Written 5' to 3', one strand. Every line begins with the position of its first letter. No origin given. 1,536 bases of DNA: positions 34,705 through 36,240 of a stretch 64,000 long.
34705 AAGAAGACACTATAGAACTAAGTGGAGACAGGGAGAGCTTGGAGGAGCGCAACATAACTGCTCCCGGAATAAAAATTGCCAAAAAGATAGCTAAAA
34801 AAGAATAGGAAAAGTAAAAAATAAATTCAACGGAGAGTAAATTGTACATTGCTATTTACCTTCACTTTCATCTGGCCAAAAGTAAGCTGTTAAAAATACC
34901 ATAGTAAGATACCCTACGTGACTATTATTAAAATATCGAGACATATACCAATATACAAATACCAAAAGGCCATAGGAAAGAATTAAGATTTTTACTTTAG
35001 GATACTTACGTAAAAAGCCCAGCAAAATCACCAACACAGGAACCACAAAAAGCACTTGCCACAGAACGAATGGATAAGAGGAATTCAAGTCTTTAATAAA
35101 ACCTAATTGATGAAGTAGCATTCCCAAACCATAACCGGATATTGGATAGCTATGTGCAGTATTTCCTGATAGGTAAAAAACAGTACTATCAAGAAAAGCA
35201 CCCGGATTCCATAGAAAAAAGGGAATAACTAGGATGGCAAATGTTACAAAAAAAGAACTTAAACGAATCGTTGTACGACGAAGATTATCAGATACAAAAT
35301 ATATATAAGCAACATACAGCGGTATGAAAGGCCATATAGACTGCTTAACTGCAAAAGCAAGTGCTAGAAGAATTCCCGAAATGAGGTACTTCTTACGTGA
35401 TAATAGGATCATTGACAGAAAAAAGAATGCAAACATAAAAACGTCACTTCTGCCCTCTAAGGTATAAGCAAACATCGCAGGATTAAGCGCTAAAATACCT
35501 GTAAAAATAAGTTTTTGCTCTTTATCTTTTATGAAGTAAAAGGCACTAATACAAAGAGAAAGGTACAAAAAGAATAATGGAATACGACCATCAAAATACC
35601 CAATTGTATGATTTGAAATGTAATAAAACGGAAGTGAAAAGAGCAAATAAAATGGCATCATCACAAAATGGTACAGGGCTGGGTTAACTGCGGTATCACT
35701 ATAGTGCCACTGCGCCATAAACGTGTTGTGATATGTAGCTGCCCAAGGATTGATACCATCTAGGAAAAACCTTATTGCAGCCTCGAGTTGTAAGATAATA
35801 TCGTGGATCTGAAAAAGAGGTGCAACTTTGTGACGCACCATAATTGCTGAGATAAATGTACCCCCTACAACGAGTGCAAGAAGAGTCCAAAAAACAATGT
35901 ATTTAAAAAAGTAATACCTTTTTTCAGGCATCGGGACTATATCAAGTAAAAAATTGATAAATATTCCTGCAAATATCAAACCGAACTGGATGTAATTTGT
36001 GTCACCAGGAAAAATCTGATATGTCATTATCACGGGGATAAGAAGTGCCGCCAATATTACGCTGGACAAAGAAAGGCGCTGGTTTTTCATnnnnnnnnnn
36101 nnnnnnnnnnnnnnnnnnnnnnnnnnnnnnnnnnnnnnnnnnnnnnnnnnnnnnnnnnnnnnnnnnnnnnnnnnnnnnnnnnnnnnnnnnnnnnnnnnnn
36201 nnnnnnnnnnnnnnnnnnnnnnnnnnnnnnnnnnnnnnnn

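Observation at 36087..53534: Repeated three-component modules: polyprenyl-P-sugar synthase (GT2), flippase, extracytoplasmic GT-C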

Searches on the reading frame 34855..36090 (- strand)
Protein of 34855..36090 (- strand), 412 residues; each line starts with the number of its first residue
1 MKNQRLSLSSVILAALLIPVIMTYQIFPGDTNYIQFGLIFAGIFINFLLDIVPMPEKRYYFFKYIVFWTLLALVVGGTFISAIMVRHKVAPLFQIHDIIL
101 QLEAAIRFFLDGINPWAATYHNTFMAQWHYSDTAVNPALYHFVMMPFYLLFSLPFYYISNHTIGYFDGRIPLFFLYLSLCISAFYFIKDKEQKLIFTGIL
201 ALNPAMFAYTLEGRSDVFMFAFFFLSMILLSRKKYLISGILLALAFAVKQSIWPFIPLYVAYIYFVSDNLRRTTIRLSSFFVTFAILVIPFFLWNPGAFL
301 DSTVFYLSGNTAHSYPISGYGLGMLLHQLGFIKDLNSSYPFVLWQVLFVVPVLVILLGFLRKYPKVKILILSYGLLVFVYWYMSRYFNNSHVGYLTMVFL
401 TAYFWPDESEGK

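Call 4: search_protein_families(library=pfam, proteins=[window:34855-36090:-], max_evalue=0.01)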
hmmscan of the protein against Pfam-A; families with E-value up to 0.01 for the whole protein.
window:34855-36090:- (412 aa): 0 families

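Call 35: search_protein_families(library=pfam, proteins=[window:34855-36090:-], max_evalue=10)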
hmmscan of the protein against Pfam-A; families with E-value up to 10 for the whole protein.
window:34855-36090:- (412 aa): 0 families

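Call 67: search_protein_families(library=ncbifam, proteins=[window:34855-36090:-], max_evalue=0.01)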
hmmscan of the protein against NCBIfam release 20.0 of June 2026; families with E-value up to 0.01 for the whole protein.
window:34855-36090:- (412 aa): 0 families

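Call 69: search_protein_representatives(protein=window:34855-36090:-)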
Query: 412 residues. Proteins with E-value up to 0.001 (for the whole library): 835; up to 1e-10: 572; up to 1e-30: 221. The best 150 are listed.
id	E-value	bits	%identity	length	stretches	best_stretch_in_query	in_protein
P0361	1.7e-126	439.4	51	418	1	7-410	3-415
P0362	1.4e-112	393.5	50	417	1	7-403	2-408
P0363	3.3e-101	356.1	53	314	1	100-408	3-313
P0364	2.0e-98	347.0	71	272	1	195-408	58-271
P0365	2.0e-89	317.3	43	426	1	3-400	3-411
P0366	5.7e-88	312.5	48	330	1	95-401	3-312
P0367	1.8e-82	294.4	59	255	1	173-409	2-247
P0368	1.8e-82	294.4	43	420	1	10-410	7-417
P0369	4.3e-81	289.8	41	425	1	7-395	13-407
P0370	3.3e-73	263.9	44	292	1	7-296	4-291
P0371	5.9e-73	263.0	40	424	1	10-400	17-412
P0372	7.2e-68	246.3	39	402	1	7-402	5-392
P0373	8.7e-67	242.7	35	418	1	4-400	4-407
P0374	2.9e-63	231.1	29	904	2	65-399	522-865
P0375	6.9e-63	229.9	30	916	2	68-407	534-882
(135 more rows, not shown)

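Call 71: search_protein_families(library=pfam, alignment_id=A8, max_evalue=0.01)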
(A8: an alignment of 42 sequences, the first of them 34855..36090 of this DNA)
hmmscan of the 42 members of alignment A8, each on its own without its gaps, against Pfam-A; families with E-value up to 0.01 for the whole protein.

A. member 1, window:34855-36090:- (412 aa): 0 families

B. families by the number of members that match (of 42 scanned): 7 families
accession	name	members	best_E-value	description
PF09594.16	GT87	23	5.8e-14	Glycosyltransferase family 87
PF13231.12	PMT_2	8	3.8e-08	Dolichyl-phosphate-mannose-protein mannosyltransferase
PF05208.19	ALG3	5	4.6e-07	ALG3 protein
PF03155.21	Alg6_Alg8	5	4.9e-05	ALG6, ALG8 glycosyltransferase family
PF06728.19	PIG-U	4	9.8e-06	GPI transamidase subunit PIG-U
PF14897.12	EpsG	2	0.0006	EpsG family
PF09990.14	DUF2231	1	0.0077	Predicted membrane protein (DUF2231)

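Call 72: search_solved_structures(query=A8, max_evalue=1)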
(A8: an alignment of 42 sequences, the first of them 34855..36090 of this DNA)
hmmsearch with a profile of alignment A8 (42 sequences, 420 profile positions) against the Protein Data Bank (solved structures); distinct sequences matched with E-value up to 1: 2.
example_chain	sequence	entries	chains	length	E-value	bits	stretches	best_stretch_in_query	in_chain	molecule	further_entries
23gx_B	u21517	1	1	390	4.3e-07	32.1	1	162-281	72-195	GPI mannosyltransferase 1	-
23gf_B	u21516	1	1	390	4.9e-07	31.9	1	161-280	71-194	GPI mannosyltransferase 1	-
